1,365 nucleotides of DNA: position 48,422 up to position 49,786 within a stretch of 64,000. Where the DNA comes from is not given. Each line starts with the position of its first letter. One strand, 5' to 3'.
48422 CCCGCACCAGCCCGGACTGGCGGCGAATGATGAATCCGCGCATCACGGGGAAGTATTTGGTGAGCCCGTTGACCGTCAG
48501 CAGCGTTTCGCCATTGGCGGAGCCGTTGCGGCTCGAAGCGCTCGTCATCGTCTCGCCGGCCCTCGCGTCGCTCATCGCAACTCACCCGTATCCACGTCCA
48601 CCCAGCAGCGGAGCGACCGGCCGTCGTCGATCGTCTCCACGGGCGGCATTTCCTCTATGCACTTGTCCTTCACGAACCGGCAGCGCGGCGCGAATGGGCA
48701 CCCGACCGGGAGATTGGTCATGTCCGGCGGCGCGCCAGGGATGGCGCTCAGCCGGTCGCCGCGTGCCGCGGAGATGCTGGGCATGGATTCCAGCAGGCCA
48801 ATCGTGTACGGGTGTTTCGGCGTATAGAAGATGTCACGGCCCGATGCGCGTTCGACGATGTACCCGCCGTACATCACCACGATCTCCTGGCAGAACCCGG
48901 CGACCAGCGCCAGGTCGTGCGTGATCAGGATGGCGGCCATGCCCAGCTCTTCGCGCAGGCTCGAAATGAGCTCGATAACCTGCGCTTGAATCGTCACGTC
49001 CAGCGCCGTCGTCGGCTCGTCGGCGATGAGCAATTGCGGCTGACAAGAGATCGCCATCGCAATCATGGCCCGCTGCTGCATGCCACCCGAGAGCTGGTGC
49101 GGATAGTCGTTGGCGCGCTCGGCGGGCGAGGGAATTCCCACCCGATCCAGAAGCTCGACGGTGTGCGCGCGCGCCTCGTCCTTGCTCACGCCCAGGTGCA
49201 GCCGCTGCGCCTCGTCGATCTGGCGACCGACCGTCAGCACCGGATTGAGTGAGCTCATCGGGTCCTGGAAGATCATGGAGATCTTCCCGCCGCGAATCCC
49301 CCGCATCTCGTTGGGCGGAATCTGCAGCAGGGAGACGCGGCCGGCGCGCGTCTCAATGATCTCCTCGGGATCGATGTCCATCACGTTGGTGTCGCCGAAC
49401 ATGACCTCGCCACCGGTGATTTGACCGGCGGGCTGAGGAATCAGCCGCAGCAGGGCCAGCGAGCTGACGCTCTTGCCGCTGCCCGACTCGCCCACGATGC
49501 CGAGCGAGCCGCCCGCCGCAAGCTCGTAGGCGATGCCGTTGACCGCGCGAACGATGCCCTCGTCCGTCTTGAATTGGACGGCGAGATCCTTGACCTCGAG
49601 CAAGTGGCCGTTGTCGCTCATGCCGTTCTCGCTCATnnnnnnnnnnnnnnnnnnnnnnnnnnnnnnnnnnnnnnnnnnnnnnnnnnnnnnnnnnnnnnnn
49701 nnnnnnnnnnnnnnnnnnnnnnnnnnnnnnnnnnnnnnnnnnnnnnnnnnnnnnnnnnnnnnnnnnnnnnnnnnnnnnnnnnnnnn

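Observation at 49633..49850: C-terminal Cys4 zinc-ribbon-like tail fused to hydantoinase B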

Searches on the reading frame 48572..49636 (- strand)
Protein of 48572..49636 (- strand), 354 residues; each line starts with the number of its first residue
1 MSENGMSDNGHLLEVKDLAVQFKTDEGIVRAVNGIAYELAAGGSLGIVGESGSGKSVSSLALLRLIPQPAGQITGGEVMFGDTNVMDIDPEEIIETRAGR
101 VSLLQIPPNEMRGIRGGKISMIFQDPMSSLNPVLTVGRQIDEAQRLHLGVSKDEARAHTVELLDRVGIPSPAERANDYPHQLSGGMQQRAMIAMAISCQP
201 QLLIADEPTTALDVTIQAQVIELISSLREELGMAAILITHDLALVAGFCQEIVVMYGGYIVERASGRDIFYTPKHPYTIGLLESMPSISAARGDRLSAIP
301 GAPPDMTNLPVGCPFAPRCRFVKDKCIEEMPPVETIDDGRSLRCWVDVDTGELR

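Call 18: search_protein_families(library=pfam, proteins=[window:48572-49636:-], max_evalue=0.001)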
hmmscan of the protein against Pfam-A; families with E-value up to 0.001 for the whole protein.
window:48572-49636:- (354 aa): 4 families
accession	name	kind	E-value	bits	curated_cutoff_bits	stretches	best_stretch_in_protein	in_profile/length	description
PF00005.33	ABC_tran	-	1.3e-23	84.6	25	1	33-210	2-137/137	ABC transporter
PF08352.17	oligo_HPY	-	5.5e-20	72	27.1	1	261-326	1-65/65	Oligopeptide/dipeptide transporter, C-terminal region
PF13304.12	AAA_21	-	3.3e-06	27.8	27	1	173-245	229-303/304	AAA domain, putative AbiEii toxin, Type IV TA system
PF02463.25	SMC_N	-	0.00041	20.3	40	0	111-245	71-202/220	RecF/RecN/SMC N terminal domain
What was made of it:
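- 48572..49636 (-): DppD-like ABC ATPase gene. Its ATG overlaps the hyuB stop codon (ATGA). ABC_tran plus oligo_HPY domains (call 18).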
